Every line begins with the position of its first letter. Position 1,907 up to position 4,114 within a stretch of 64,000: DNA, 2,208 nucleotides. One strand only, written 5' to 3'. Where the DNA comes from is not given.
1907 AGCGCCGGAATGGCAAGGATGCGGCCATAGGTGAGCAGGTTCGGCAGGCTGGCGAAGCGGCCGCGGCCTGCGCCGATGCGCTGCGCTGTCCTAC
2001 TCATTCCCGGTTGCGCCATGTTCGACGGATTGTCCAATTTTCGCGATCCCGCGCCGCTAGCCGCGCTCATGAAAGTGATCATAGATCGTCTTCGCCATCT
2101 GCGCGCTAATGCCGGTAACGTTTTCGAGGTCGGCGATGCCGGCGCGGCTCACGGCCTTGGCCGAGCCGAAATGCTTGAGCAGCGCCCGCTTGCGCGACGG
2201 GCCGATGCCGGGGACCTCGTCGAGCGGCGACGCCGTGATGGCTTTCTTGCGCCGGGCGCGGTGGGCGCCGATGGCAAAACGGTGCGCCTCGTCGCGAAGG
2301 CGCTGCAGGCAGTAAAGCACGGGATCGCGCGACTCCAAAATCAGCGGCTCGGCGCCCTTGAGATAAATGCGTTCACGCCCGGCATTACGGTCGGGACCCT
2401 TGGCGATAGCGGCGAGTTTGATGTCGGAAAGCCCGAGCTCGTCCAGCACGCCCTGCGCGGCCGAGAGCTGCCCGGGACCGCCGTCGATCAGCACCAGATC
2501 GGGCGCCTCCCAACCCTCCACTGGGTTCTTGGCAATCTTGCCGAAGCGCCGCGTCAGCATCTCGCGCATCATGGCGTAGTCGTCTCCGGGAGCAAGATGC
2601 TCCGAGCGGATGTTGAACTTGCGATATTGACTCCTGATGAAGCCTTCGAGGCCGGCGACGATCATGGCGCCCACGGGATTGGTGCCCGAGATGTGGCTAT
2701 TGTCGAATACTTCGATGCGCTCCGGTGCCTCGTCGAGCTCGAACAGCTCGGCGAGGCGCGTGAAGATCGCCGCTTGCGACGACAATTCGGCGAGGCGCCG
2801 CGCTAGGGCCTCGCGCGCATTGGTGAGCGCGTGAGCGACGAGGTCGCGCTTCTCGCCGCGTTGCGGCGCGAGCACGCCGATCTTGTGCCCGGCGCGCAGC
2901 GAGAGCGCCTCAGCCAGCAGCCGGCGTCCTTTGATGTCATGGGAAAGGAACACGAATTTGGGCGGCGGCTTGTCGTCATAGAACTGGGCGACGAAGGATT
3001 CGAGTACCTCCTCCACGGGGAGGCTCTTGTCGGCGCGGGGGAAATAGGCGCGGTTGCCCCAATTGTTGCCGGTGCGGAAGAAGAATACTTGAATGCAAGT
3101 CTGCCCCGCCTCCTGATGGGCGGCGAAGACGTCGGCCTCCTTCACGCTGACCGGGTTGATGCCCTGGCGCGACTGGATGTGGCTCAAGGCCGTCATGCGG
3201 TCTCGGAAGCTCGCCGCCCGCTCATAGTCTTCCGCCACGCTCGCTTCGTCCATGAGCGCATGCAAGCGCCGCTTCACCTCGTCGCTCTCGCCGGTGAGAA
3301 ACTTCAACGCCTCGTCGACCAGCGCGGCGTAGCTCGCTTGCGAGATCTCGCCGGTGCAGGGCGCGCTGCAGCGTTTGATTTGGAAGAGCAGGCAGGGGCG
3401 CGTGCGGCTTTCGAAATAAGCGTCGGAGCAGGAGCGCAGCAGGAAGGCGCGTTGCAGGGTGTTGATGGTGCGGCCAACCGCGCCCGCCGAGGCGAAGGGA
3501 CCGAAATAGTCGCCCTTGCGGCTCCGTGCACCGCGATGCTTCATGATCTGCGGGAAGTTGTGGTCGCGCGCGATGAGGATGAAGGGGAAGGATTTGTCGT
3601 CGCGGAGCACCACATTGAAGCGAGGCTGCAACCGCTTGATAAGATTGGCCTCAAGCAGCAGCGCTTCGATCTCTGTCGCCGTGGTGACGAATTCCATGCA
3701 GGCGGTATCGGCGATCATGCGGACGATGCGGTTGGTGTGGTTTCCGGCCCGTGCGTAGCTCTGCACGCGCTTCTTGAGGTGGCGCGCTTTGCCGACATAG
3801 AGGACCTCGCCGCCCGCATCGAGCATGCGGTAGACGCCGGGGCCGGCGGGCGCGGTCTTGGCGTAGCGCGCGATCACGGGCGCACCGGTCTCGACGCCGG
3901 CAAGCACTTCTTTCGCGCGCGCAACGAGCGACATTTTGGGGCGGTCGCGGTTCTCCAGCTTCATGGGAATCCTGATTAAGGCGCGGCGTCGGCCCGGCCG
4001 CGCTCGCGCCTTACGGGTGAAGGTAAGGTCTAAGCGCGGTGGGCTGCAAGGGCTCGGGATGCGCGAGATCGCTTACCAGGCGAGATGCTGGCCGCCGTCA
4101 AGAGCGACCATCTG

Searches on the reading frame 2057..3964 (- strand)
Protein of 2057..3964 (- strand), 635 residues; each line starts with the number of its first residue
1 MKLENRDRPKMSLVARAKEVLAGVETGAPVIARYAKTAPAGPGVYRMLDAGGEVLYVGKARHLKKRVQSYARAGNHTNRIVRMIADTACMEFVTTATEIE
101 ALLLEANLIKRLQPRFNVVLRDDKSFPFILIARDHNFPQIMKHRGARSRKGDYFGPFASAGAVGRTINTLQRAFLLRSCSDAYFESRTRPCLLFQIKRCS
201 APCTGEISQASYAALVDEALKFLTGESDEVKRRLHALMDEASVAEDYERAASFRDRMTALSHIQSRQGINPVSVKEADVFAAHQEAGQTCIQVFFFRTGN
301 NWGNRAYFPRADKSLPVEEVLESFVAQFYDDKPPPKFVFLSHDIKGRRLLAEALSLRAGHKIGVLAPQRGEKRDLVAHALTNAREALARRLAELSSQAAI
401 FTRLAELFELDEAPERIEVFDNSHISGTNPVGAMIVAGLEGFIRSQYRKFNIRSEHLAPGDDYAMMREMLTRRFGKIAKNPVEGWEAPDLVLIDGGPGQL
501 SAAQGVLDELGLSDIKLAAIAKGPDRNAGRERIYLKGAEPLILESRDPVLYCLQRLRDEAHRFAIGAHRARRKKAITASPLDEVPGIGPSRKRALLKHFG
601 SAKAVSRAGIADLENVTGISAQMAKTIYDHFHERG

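Call 63: search_protein_families(library=pfam, proteins=[window:2057-3964:-], max_evalue=0.0001)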
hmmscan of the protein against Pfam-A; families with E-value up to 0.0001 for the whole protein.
window:2057-3964:- (635 aa): 6 families
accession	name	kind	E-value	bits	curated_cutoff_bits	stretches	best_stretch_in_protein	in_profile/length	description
PF08459.17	UvrC_RNaseH_dom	-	2.8e-52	177.2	22.3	1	406-565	2-159/159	UvrC RNAse H endonuclease domain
PF22920.2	UvrC_RNaseH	-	3.5e-38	130.5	24.3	1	276-390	1-116/116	UvrC Ribonuclease H-like domain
PF14520.12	HHH_5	-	9.4e-10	39.3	27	1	580-631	3-55/57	Helix-hairpin-helix domain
PF01541.30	GIY-YIG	-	2.2e-07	31.5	22.6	1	43-115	3-76/78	GIY-YIG catalytic domain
PF02151.25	UVR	-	3.5e-07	30.2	21.5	1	229-261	2-34/36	UvrB/uvrC motif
PF12826.13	HHH_2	-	8.5e-06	26.3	27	1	584-633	8-57/64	Helix-hairpin-helix motif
